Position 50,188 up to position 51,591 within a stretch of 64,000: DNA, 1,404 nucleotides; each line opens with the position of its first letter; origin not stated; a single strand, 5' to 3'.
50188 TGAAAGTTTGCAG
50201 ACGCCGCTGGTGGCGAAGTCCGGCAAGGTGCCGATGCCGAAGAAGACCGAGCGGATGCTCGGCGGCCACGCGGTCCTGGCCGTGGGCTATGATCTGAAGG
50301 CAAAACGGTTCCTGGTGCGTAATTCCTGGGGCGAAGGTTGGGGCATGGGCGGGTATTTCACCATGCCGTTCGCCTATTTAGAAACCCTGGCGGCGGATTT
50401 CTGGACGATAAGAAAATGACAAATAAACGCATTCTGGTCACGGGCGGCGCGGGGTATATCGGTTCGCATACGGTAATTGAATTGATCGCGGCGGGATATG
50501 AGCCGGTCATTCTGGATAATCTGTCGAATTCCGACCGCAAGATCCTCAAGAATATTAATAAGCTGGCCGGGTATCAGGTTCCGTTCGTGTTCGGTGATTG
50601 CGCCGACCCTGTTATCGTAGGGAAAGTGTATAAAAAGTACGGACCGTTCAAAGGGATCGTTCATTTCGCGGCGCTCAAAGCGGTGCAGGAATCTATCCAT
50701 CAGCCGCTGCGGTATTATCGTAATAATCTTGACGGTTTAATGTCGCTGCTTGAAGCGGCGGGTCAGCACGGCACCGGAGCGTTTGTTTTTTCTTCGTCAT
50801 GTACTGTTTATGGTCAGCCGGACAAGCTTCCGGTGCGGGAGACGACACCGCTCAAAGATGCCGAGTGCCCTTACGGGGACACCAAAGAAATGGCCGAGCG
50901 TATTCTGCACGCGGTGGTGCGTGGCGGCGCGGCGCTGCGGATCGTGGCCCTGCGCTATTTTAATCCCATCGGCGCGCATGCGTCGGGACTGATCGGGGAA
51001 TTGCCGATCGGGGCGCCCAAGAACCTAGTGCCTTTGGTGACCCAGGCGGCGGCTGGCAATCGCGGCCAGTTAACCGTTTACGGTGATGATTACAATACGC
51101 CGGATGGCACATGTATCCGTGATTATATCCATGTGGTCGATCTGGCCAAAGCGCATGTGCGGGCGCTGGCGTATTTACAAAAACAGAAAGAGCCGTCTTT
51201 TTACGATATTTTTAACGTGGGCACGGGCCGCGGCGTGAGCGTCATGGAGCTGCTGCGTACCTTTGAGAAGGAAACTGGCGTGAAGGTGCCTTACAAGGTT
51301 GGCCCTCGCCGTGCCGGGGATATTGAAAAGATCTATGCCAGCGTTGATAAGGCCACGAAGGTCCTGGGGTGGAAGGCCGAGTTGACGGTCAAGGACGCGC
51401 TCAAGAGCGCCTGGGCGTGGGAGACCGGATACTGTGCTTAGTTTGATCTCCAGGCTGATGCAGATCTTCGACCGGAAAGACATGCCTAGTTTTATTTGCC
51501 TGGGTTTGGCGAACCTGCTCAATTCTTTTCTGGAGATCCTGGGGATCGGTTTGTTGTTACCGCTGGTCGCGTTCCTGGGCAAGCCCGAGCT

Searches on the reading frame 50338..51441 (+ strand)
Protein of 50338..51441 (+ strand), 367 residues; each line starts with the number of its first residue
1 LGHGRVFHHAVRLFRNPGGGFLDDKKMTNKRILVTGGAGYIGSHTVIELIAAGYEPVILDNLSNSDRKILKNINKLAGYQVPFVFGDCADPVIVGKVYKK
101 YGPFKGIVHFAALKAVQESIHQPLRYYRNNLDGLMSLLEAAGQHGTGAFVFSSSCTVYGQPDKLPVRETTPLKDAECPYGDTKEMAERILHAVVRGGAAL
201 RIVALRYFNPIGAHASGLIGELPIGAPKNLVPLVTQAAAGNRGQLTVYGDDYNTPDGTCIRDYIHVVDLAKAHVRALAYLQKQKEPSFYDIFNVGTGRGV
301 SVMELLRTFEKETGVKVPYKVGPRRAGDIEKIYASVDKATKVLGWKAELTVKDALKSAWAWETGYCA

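Call 53: search_protein_families(library=ncbifam, proteins=[window:50338-51441:+], max_evalue=1e-10)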
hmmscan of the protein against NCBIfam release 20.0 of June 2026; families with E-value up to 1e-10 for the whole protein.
window:50338-51441:+ (367 aa): 13 families
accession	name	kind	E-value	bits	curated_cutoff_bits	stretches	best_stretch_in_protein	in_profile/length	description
TIGR01179.1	galE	equivalog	4.1e-117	390.7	262.3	1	31-363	1-326/332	UDP-glucose 4-epimerase GalE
NF007956.0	PRK10675.1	subfamily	9.7e-101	337.2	394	1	31-363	2-330/338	UDP-glucose 4-epimerase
TIGR01181.1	dTDP_gluc_dehyt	equivalog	2.8e-29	102.2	365.1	1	31-361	1-310/321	dTDP-glucose 4,6-dehydratase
TIGR04180.1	EDH_00030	hypoth_equivalog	6.2e-25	87.9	475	1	32-348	1-295/297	NAD-dependent 4,6-dehydratase LegB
TIGR02197.1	heptose_epim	equivalog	1.2e-23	83.8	274.6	1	32-320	1-269/316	ADP-glyceromanno-heptose 6-epimerase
NF011728.1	PRK15181.1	equivalog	3.7e-17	62.4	760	1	27-361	13-336/348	Vi polysaccharide biosynthesis UDP-N-acetylglucosaminuronic acid C-4 epimerase TviC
TIGR03466.1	HpnA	hypoth_equivalog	6.1e-16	58.2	367.65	1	31-213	2-173/327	hopanoid-associated sugar epimerase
TIGR02622.1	CDP_4_6_dhtase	equivalog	4.4e-13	49.1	278.45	1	28-362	3-330/352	CDP-glucose 4,6-dehydratase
NF043036.1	ErythonDh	equivalog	5.6e-13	48.8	325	1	31-197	2-167/321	D-erythronate dehydrogenase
NF007582.0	PRK10217.1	equivalog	8.3e-13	48.2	698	1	30-276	2-239/355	dTDP-glucose 4,6-dehydratase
NF007490.0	PRK10084.1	subfamily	2.4e-12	46.5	649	1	31-302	2-269/361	dTDP-glucose 4,6-dehydratase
NF042422.1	oxyalk_red_OleD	equivalog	6.9e-12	45.4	580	1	31-282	2-220/329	2-alkyl-3-oxoalkanoate reductase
NF047922.1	GDPFucSynFcl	equivalog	7.7e-11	42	500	0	236-361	188-300/308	GDP-L-fucose synthase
